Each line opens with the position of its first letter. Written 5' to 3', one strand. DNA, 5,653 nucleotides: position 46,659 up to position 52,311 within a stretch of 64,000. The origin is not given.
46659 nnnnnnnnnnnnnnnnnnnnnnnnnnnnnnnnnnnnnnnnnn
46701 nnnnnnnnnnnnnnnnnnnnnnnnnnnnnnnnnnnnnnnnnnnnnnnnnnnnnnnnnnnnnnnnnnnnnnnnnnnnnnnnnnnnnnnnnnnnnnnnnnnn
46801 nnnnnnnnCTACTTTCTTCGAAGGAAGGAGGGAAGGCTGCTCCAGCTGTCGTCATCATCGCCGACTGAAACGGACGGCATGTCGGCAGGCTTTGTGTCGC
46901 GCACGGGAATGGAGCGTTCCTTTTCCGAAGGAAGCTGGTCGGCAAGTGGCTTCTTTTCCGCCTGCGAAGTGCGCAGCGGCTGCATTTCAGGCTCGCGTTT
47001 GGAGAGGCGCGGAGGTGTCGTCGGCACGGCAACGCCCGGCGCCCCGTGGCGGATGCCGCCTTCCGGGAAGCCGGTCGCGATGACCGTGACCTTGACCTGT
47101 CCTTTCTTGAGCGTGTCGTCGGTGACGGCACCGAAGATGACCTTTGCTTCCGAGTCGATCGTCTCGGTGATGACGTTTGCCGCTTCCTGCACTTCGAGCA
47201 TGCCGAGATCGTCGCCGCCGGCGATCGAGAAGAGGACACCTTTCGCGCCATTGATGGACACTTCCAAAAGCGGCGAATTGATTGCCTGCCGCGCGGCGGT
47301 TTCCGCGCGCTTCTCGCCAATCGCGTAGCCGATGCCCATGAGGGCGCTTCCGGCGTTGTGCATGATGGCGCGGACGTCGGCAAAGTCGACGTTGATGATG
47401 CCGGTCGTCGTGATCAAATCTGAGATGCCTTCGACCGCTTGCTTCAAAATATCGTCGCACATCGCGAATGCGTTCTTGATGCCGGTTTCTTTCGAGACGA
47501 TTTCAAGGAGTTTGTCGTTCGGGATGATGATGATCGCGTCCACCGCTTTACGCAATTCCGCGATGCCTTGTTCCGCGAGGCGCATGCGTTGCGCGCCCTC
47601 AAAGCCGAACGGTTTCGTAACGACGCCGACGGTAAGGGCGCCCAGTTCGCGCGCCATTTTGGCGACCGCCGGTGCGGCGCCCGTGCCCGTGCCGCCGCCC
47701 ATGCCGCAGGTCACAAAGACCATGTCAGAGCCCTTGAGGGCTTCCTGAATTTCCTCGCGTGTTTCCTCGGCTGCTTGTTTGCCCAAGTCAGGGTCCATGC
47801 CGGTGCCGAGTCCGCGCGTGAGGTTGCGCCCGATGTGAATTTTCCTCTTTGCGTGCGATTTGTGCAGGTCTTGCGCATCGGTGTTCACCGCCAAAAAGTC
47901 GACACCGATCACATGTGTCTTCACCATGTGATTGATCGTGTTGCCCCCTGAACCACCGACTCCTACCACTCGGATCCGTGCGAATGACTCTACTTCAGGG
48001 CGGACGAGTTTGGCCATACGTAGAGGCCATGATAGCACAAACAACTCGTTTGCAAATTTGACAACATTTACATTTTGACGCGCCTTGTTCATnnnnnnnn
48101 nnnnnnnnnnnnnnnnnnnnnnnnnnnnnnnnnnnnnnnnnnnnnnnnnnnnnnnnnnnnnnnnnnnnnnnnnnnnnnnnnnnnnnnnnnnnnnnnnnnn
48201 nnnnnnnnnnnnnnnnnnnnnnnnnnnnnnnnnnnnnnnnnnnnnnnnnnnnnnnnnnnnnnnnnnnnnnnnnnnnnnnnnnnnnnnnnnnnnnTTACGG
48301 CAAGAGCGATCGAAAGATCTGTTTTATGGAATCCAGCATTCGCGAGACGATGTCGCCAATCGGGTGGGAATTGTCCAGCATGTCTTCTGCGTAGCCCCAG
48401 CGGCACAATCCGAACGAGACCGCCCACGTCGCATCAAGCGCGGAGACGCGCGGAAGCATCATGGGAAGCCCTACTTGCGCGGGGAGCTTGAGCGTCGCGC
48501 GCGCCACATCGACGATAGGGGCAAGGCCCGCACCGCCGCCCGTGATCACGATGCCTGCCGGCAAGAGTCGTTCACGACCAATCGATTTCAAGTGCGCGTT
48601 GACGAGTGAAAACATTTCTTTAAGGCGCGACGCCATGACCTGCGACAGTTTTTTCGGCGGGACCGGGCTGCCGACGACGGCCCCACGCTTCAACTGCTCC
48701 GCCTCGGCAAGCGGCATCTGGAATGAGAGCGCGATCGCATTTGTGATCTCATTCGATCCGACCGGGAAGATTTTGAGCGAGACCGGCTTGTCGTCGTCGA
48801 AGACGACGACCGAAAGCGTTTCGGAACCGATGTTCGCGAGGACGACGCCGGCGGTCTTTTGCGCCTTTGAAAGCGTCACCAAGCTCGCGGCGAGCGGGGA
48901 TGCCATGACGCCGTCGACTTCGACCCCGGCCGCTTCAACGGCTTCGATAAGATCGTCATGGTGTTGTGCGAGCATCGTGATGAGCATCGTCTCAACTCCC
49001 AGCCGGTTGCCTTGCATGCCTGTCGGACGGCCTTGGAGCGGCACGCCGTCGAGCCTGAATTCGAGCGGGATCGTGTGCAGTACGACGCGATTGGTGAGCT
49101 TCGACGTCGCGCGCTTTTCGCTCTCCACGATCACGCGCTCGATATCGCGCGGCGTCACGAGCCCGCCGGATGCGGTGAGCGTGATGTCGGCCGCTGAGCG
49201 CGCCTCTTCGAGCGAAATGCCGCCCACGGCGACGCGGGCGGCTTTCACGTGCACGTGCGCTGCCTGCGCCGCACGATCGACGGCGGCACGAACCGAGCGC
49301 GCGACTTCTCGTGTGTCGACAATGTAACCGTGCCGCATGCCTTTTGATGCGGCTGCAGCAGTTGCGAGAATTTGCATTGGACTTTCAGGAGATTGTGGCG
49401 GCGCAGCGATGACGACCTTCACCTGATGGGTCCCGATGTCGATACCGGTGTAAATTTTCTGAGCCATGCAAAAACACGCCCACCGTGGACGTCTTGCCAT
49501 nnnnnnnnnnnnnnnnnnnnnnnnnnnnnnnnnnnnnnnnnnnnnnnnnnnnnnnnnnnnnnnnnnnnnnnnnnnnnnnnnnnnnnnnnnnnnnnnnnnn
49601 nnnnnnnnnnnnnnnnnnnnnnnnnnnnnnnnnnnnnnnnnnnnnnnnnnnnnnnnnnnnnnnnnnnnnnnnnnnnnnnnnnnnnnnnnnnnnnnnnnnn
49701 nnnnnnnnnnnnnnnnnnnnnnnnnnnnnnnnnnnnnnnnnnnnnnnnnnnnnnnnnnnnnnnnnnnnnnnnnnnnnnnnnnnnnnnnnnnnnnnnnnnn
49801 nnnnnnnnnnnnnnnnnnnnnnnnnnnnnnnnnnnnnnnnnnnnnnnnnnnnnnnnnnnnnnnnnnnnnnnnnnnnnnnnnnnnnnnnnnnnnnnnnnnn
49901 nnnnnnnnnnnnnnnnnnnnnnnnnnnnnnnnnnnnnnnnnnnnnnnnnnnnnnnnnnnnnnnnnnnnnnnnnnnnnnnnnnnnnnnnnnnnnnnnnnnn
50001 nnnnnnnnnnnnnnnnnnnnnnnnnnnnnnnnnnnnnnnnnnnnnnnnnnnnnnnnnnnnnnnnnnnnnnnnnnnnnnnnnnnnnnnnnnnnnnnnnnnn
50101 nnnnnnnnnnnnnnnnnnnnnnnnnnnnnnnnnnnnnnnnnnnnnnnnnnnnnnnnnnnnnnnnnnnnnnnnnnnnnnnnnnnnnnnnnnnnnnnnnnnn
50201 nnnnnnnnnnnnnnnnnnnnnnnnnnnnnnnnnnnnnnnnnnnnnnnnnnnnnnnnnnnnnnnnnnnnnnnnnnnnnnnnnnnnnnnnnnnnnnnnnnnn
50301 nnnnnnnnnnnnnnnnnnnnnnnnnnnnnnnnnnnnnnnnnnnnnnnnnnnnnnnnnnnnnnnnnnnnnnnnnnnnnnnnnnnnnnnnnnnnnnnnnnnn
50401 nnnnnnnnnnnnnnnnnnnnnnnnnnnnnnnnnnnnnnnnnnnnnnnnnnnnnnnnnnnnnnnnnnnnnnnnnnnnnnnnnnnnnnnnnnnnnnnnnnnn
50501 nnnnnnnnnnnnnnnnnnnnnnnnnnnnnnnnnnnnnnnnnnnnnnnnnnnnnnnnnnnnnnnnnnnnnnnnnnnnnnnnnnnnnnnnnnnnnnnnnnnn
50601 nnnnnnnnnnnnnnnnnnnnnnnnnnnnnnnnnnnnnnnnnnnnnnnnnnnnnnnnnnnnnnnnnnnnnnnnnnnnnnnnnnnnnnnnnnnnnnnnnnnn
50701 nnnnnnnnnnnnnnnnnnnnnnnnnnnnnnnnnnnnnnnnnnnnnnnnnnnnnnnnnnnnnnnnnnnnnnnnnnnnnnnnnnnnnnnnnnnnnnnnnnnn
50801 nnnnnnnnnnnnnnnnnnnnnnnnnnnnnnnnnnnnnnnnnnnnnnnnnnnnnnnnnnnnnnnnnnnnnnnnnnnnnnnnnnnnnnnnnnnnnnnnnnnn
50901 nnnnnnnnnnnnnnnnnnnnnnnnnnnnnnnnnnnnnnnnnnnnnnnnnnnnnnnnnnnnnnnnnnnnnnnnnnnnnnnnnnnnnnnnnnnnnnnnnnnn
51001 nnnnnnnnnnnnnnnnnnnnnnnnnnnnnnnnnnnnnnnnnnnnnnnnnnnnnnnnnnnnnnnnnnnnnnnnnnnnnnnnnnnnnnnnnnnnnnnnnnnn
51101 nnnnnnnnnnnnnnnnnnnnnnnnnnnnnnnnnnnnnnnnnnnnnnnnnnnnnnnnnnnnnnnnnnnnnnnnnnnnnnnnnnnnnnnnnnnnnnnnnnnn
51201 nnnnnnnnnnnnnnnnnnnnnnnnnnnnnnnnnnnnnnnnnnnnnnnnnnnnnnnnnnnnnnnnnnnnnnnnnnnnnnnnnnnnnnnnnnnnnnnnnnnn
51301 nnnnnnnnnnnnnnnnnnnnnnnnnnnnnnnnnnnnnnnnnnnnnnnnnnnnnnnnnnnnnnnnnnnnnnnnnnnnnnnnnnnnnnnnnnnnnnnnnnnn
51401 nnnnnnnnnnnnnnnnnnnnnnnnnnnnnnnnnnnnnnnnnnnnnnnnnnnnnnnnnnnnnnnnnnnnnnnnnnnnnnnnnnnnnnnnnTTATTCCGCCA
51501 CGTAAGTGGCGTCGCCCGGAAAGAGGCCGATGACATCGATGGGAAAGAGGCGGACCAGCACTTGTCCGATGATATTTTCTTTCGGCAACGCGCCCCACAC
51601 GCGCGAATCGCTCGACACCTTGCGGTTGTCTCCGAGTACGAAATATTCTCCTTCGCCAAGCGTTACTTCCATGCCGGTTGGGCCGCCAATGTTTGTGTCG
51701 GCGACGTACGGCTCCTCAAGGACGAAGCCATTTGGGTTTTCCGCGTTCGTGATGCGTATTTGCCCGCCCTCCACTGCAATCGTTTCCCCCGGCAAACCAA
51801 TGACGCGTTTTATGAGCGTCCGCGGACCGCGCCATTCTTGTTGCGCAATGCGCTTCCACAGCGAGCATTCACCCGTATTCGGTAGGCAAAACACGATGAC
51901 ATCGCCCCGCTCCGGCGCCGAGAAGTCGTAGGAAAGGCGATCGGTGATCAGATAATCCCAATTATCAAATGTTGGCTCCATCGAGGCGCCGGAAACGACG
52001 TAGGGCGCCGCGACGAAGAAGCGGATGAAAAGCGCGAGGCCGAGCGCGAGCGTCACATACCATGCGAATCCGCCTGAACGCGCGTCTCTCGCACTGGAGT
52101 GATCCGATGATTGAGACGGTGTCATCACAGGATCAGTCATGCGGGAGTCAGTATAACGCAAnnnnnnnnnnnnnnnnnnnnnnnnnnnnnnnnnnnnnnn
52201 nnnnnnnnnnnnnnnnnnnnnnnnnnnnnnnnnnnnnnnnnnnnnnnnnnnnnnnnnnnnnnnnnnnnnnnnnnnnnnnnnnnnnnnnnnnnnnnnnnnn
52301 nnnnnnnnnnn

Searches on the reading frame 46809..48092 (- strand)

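Call 7: search_protein_families(library=pfam, proteins=[window:46809-48092:-], max_evalue=0.00001)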
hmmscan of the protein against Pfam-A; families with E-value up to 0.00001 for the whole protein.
window:46809-48092:- (427 aa): 2 families
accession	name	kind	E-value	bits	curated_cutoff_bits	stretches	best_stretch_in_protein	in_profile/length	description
PF00091.31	Tubulin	-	1.9e-50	172.2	33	1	40-199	2-189/190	Tubulin/FtsZ family, GTPase domain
PF12327.13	FtsZ_C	-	6.5e-32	110.1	27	1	248-342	1-94/95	FtsZ family, C-terminal domain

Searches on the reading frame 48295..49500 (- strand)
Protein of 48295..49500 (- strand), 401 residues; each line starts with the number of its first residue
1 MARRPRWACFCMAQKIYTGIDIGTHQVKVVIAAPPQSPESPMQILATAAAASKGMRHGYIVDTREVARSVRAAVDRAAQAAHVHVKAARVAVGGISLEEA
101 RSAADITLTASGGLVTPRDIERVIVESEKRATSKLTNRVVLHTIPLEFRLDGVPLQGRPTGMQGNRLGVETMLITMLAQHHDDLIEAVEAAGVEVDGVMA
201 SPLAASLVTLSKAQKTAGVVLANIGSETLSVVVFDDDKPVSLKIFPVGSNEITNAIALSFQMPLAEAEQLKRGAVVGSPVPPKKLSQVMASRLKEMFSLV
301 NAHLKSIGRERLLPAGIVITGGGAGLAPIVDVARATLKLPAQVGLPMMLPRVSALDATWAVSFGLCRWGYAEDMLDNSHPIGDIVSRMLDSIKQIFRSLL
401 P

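Call 7: search_protein_families(library=pfam, proteins=[window:48295-49500:-], max_evalue=0.00001)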
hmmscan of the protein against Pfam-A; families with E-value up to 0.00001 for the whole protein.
window:48295-49500:- (401 aa): 3 families
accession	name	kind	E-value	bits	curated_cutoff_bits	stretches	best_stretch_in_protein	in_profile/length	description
PF14450.12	FtsA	-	5.2e-19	69.3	31.8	1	220-350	1-114/127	Cell division protein FtsA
PF02491.25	SHS2_FTSA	-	3e-12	47.2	25.4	1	101-175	8-79/79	SHS2 domain inserted in FTSA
PF11104.14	PilM_2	-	3.6e-10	39.7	27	1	185-343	142-304/340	Type IV pilus assembly protein PilM;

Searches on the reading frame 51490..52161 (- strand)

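Call 7: search_protein_families(library=pfam, proteins=[window:51490-52161:-], max_evalue=0.00001)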
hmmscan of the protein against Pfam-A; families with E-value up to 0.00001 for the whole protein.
window:51490-52161:- (223 aa): 1 family
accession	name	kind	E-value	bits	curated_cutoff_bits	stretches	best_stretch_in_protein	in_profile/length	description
PF10502.14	Peptidase_S26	-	2.4e-42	145.2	22.9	1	34-205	6-167/168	Signal peptidase, peptidase S26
